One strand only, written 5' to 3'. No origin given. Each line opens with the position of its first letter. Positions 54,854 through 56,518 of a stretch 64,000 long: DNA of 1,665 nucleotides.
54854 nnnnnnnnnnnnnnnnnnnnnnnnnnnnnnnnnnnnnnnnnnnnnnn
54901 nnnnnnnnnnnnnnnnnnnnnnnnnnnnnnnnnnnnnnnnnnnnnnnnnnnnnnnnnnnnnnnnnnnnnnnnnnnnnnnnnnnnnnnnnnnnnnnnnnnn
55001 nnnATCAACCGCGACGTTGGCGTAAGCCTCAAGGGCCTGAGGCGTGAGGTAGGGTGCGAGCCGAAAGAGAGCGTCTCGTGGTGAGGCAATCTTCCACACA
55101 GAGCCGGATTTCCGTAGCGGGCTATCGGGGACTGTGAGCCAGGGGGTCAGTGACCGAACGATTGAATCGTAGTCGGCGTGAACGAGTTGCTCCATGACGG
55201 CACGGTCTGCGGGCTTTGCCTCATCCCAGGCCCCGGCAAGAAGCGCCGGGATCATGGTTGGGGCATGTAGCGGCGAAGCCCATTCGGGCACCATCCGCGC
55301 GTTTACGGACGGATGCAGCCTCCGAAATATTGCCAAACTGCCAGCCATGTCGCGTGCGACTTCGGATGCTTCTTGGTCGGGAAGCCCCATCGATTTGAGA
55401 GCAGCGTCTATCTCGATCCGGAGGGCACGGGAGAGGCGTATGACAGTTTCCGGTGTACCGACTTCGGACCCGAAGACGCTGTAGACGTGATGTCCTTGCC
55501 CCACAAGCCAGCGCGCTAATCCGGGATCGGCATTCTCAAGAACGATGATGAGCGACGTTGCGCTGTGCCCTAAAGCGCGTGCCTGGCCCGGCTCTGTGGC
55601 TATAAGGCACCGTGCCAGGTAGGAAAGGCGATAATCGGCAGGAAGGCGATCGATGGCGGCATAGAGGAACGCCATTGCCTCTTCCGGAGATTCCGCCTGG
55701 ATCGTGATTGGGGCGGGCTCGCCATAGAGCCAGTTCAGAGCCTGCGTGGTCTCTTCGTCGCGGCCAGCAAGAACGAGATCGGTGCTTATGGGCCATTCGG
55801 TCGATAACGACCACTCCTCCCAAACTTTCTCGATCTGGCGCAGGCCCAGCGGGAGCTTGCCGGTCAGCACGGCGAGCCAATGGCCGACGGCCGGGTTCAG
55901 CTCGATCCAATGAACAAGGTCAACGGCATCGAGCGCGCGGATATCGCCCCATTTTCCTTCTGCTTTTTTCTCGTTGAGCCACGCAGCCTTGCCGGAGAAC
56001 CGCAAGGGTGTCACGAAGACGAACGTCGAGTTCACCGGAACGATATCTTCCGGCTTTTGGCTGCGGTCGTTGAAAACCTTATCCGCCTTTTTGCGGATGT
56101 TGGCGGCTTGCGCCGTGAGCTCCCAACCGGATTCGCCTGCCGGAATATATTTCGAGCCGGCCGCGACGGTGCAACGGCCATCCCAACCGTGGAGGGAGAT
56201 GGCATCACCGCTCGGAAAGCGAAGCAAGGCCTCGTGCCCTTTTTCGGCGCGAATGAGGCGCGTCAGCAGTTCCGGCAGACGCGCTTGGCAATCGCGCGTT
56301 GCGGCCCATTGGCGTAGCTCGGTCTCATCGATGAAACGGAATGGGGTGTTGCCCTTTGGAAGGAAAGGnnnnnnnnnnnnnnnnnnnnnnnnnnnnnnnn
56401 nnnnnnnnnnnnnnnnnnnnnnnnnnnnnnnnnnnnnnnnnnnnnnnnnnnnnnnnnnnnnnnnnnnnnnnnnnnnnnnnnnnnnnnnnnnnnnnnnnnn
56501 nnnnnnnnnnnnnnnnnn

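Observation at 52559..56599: Giant (1346-aa) HTH-fused protein of unknown function as the main island cargo; candidate single-gene defence or conflict system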

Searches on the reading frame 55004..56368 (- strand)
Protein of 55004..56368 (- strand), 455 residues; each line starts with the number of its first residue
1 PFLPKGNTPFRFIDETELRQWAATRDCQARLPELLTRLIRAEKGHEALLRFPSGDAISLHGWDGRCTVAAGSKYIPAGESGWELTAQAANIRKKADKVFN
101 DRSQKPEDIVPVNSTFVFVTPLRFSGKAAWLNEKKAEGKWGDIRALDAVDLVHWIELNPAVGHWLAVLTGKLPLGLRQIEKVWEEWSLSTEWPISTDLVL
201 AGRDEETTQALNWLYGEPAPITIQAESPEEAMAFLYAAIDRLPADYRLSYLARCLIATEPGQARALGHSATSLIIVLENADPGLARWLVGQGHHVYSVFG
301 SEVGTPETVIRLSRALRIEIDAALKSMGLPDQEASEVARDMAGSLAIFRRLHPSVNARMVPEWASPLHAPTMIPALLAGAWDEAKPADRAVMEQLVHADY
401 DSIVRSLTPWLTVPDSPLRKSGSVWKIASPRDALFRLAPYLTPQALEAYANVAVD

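Call 25: predict_structure(alignment_id=A2)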
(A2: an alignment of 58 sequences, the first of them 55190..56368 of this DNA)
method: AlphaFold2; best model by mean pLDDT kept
length: 393 residues; sequences in the alignment: 58
mean_pLDDT: 89.4   pTM: 0.83
mean pLDDT of the five models: 89.4, 89.0, 88.4, 88.3, 88.2
residues with pLDDT >= 90: 282; 70-90: 73; 50-70: 33; < 50: 5
segments of 3 or more residues with pLDDT < 50: 1-5
pLDDT, mean of each block of 10 residues (from residue 1): 56 94 89 95 91 68 93 96 93 96 94 97 97 97 98 96 93 90 91 94 96 96 95 97 91 95 93 91 94 96 85 94 95 95 91 69 67 64 74 63
secondary structure, 60 per line:
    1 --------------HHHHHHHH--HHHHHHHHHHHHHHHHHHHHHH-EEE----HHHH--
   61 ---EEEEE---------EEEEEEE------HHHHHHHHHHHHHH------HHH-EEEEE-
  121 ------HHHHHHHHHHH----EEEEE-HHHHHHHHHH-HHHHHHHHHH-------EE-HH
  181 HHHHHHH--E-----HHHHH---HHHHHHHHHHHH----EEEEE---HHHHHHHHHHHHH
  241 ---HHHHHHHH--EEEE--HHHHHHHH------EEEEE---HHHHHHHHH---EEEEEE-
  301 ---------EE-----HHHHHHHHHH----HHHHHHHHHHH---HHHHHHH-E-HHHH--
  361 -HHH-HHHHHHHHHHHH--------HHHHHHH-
elements in order: H15-22 H25-46 E48-50 H55-58 E64-68 E78-84 H91-104 E115-119 H127-137 E142-146 H148-157 H159-168 H179-187 H196-200 H204-215 E220-224 H228-240 H244-251 E254-257 H260-267 E274-278 H282-290 E294-299 H317-326 H331-341 H345-351 H355-358 H366-377 H386-392

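Call 30: fold_search(model_id=the predicted structure, library=pdb)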
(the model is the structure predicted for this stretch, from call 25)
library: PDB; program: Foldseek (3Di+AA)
matches with E <= 10: 599; with E <= 0.001: 0
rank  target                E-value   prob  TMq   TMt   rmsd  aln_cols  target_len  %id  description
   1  3j95_F                3.4e-03  0.93  0.26  0.22  15.5       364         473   10  Structure of ADP-bound N-ethylmaleimide sensitive factor determined by single particle cryoelectron microscopy (released 2015-01-28)
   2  7tfh_B                5.6e-03  1.00  0.29  0.35   7.3       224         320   12  Atomic model of the S. cerevisiae clamp-clamp loader complex PCNA-RFC bound to two DNA molecules, one at the 5'-recess (released 2022-11-16)
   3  9nv0_B                5.6e-03  0.72  0.22  0.18  19.7       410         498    6  Sec18 Mg2+ class 2 (released 2025-10-01)
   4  8dr4_C                5.9e-03  1.00  0.31  0.36   6.0       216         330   10  Open state of RFC:PCNA bound to a 3' ss/dsDNA junction (DNA2) without NTD (released 2022-08-17)
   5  9paf_A                6.6e-03  0.77  0.25  0.16  18.4       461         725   11  21bin20S complex (NSF-alphaSNAP-2:1 syntaxin-1a:SNAP-25), non-hydrolyzing, class 6 (released 2025-08-06)
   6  8dr0_C                7.4e-03  1.00  0.31  0.36   5.9       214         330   12  Closed state of RFC:PCNA bound to a 3' ss/dsDNA junction (released 2022-08-24)
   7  2chg_C                7.4e-03  1.00  0.30  0.49   5.2       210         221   10  Replication Factor C domains 1 and 2 (released 2006-06-06)
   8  8dr1_C                7.4e-03  1.00  0.31  0.36   6.0       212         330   12  Consensus closed state of RFC:PCNA bound to a 3' ss/dsDNA junction (DNA2) (released 2022-08-17)
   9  2chg_A                7.9e-03  1.00  0.30  0.48   5.2       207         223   12  Replication Factor C domains 1 and 2 (released 2006-06-06)
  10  8thb_E                8.8e-03  1.00  0.30  0.34   8.0       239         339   11  Structure of the Saccharomyces cerevisiae PCNA clamp unloader Elg1-RFC complex (released 2024-05-22)
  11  2chg_B                1.1e-02  1.00  0.30  0.48   5.3       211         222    9  Replication Factor C domains 1 and 2 (released 2006-06-06)
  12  6mdn_F                1.4e-02  0.77  0.27  0.25  16.0       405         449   11  The 20S supercomplex engaging the SNAP-25 N-terminus (class 2) (released 2018-09-19)
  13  1iqp_A                1.6e-02  0.99  0.29  0.34   7.7       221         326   11  Crystal Structure of the Clamp Loader Small Subunit from Pyrococcus furiosus (released 2001-09-19)
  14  7tfl_C                1.6e-02  0.99  0.31  0.36   5.2       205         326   13  Atomic model of S. cerevisiae clamp loader RFC bound to DNA (released 2022-11-16)
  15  8hgf_A                1.7e-02  0.15  0.12  0.10  17.4       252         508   13  Human PKM2 mutant - C326S (released 2023-11-15)
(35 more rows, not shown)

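Call 59: search_protein_representatives(alignment_id=A4)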
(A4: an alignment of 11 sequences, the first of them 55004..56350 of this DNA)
Query: 11 sequences, 449 profile positions. Proteins with E-value up to 0.001 (for the whole library): 4458; up to 1e-10: 3626; up to 1e-30: 2423. The best 150 are listed.
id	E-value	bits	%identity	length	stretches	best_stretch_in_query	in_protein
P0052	5.3e-211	717.8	-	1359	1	2-448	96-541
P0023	6.3e-188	641.7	-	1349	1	2-448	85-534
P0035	8.9e-181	618.2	-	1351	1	2-447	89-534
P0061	1.9e-180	617.1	-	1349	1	2-446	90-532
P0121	5.4e-179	612.3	-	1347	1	2-445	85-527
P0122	3.1e-174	596.6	-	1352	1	1-448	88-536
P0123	2.1e-172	590.6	-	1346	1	2-445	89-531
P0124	3.3e-172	589.9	-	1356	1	2-447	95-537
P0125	6.6e-172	588.9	-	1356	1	2-448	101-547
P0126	1.1e-170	584.9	-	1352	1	2-446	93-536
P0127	3.7e-169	579.9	-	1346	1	6-448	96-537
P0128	6.6e-169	579.0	-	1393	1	3-445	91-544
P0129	4.7e-168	576.2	-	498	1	2-405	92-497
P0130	4.2e-167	573.1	-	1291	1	2-448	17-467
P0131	1.0e-166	571.8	-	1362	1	2-447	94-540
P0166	2.0e-129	448.9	-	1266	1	6-447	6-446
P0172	6.5e-127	440.6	-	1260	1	5-448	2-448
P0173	2.8e-126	438.5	-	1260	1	6-447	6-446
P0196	1.5e-121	422.9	-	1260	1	6-445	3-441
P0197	1.9e-121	422.6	-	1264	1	6-447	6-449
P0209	1.2e-119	416.7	-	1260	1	6-447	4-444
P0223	5.9e-117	407.8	-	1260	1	9-447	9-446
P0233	1.5e-115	403.2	-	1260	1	8-447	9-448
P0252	3.4e-113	395.4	-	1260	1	4-440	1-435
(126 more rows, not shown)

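Call 60: find_encoding_contigs(protein=P0166, flank=8000, max_places=4)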
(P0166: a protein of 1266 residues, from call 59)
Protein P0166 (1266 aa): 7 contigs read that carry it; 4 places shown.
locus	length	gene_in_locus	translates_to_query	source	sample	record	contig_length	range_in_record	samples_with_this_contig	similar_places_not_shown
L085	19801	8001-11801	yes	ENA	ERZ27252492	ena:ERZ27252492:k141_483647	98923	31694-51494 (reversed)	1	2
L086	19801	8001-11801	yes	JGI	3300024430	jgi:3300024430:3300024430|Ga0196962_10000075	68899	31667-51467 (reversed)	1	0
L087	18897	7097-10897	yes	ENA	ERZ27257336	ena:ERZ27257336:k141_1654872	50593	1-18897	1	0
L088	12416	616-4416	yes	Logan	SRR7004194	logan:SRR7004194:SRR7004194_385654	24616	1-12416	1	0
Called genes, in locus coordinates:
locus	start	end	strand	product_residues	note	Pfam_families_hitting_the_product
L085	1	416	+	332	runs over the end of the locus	PF13495:Phage_int_SAM_4 (weak), PF00589:Phage_integrase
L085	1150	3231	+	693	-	PF13482:RNase_H_2, PF03050:DDE_Tnp_IS66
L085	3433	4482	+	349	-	PF04471:Mrr_cat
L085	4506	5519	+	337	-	PF01844:HNH (weak)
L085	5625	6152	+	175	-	PF04471:Mrr_cat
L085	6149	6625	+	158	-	-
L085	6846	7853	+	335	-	-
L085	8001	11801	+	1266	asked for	-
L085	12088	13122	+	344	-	-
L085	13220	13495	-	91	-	PF13560:HTH_31 (weak), PF12844:HTH_19 (weak), PF01381:HTH_3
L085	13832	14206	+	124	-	-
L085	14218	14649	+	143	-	-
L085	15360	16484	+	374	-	PF02899:Phage_int_SAM_1, PF00589:Phage_integrase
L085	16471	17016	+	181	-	-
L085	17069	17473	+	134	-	-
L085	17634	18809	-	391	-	-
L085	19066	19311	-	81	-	-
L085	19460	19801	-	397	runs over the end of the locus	PF01935:DUF87 (weak), PF10412:TrwB_AAD_bind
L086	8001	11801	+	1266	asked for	-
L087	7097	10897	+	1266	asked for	-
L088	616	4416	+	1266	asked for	-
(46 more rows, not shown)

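Call 61: find_encoding_contigs(protein=P0172, flank=6000, max_places=2)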
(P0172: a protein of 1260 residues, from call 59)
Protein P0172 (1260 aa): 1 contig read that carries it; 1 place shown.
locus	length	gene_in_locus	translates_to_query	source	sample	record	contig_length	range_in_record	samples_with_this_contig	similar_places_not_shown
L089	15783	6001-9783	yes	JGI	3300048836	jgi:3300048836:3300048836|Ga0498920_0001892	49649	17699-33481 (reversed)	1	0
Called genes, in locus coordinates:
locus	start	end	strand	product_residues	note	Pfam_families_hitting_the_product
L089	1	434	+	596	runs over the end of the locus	PF02463:SMC_N (weak), PF13175:AAA_15, PF13304:AAA_21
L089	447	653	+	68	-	PF13560:HTH_31, PF12844:HTH_19, PF01381:HTH_3, PF13443:HTH_26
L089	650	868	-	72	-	PF07866:DUF1653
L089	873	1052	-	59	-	-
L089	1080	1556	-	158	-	PF13091:PLDc_2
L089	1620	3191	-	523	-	PF00239:Resolvase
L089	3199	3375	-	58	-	-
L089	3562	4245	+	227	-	-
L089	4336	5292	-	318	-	-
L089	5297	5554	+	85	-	PF13560:HTH_31, PF01381:HTH_3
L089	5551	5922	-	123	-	-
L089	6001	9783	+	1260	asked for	-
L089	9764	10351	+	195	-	-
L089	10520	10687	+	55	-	-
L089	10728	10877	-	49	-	-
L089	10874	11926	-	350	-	PF00291:PALP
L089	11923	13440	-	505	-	PF00221:Lyase_aromatic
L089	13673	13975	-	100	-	PF01371:Trp_repressor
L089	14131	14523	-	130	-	-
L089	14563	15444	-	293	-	-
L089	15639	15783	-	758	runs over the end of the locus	PF02018:CBM_4_9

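Call 62: find_encoding_contigs(protein=P0197, flank=6000, max_places=2)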
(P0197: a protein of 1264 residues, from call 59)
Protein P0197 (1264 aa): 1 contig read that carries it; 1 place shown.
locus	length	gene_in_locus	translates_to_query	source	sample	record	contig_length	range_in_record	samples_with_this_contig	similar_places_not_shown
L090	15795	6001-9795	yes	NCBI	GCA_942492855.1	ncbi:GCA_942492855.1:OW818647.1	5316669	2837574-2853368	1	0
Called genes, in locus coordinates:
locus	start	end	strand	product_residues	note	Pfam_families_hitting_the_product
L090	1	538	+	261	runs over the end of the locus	-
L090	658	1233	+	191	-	PF13302:Acetyltransf_3, PF00583:Acetyltransf_1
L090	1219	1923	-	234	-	PF03372:Exo_endo_phos, PF23226:Exo_endo_phos_PGAP2IP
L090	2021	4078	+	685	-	PF02065:Melibiase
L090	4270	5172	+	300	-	PF14321:DUF4382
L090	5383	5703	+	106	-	PF01909:NTP_transf_2, PF18765:Polbeta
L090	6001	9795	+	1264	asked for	-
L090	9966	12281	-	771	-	-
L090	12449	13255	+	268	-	PF02311:AraC_binding, PF00165:HTH_AraC, PF12833:HTH_18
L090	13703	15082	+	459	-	PF00884:Sulfatase, PF01663:Phosphodiest (faint), PF16347:SGSH_C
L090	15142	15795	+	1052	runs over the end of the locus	PF19773:DUF6259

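Call 63: find_encoding_contigs(protein=P0233, flank=6000, max_places=2)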
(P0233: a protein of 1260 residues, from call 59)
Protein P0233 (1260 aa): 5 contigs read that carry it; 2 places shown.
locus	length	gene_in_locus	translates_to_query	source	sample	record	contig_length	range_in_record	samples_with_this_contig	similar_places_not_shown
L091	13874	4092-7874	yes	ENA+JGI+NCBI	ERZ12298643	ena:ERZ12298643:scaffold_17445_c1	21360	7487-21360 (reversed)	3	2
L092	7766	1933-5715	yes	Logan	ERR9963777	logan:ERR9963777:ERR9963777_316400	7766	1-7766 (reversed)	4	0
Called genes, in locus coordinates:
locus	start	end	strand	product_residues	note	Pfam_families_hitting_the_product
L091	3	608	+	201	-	?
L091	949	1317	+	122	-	-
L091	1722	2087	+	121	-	PF00239:Resolvase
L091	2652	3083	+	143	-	-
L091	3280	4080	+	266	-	-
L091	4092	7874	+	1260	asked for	-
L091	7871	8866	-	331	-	-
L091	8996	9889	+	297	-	PF01904:DUF72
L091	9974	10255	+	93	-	-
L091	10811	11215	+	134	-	-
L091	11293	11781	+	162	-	-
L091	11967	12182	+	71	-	-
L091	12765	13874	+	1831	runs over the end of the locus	-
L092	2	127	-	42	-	?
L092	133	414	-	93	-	-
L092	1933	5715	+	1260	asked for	-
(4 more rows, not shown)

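Call 71: search_protein_families(library=pfam, proteins=[L085:6846-7853:+, L091:3280-4080:+, L085:12088-13122:+, L091:7871-8866:-, L089:9764-10351:+, L090:9966-12281:-], max_evalue=0.01)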
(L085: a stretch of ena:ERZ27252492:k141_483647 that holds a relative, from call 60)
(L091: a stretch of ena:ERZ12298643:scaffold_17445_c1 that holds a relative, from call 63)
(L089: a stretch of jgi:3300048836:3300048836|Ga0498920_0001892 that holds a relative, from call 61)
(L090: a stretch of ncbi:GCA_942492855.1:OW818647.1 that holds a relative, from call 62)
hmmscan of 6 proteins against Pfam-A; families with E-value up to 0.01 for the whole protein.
L085:6846-7853:+ (335 aa): 0 families

L091:3280-4080:+ (266 aa): 0 families

L085:12088-13122:+ (344 aa): 0 families

L091:7871-8866:- (331 aa): 0 families

L089:9764-10351:+ (195 aa): 0 families

L090:9966-12281:- (771 aa): 0 families

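Call 78: search_protein_families(library=padloc, proteins=[P0166, P0172], max_evalue=0.01)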
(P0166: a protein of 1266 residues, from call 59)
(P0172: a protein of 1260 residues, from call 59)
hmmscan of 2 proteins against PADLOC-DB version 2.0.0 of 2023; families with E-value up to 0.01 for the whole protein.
P0166 (1266 aa): 0 families

P0172 (1260 aa): 1 family
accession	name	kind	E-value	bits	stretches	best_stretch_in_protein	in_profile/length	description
PDLC03991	PD-Lambda-4_A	-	0.01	11.5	0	573-649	590-666/1283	-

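Call 104: fold_search(model_id=the predicted structure, library=viral)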
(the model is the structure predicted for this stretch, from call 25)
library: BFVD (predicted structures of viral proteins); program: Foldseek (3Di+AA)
matches with E <= 10: 738; with E <= 0.001: 2
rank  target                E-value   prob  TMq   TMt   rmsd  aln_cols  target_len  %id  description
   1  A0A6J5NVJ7            6.2e-05  0.99  0.25  0.20  20.0       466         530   12  Uncharacterized AAA domain-containing protein ycf46 [uncultured Caudovirales phage]
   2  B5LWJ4                8.0e-04  1.00  0.30  0.33  16.8       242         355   12  Putative ATPase [Feldmannia species virus]
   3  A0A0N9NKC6            1.3e-03  0.90  0.24  0.22  13.2       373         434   10  (no name in the UniProt tables at hand)
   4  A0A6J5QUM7            4.1e-03  1.00  0.31  0.30   8.3       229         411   10  DNA-directed DNA polymerase [uncultured Caudovirales phage]
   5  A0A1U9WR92            4.9e-03  1.00  0.27  0.36  11.7       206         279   14  (no name in the UniProt tables at hand)
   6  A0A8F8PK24            4.9e-03  0.99  0.29  0.33   6.4       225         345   12  Replication factor C clamp loader [Clandestinovirus]
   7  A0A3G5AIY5            4.9e-03  0.99  0.29  0.27  13.8       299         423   11  Replication factor C small subunit [Sylvanvirus sp.]
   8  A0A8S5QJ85            4.9e-03  0.99  0.24  0.30  17.5       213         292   14  Restriction endonuclease [Siphoviridae sp. ctezl47]
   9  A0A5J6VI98            5.5e-03  1.00  0.27  0.33   4.7       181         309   13  ATPase family protein [Megaviridae environmental sample]
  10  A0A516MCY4            5.8e-03  1.00  0.29  0.36   5.7       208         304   12  (no name in the UniProt tables at hand)
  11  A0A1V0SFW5            8.2e-03  0.99  0.29  0.25  11.9       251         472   11  Replication factor C small subunit [Hokovirus HKV1]
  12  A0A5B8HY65            9.7e-03  0.99  0.29  0.34   5.5       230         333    6  Uncharacterized protein [Mimiviridae sp. ChoanoV1]
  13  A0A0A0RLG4            1.3e-02  0.99  0.25  0.24   6.1       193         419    9  (no name in the UniProt tables at hand)
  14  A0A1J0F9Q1            1.4e-02  0.99  0.28  0.26   8.3       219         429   10  (no name in the UniProt tables at hand)
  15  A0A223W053            1.4e-02  0.98  0.27  0.28   9.7       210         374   10  AAA+ ATPase domain-containing protein [Agrobacterium phage Atu_ph07]
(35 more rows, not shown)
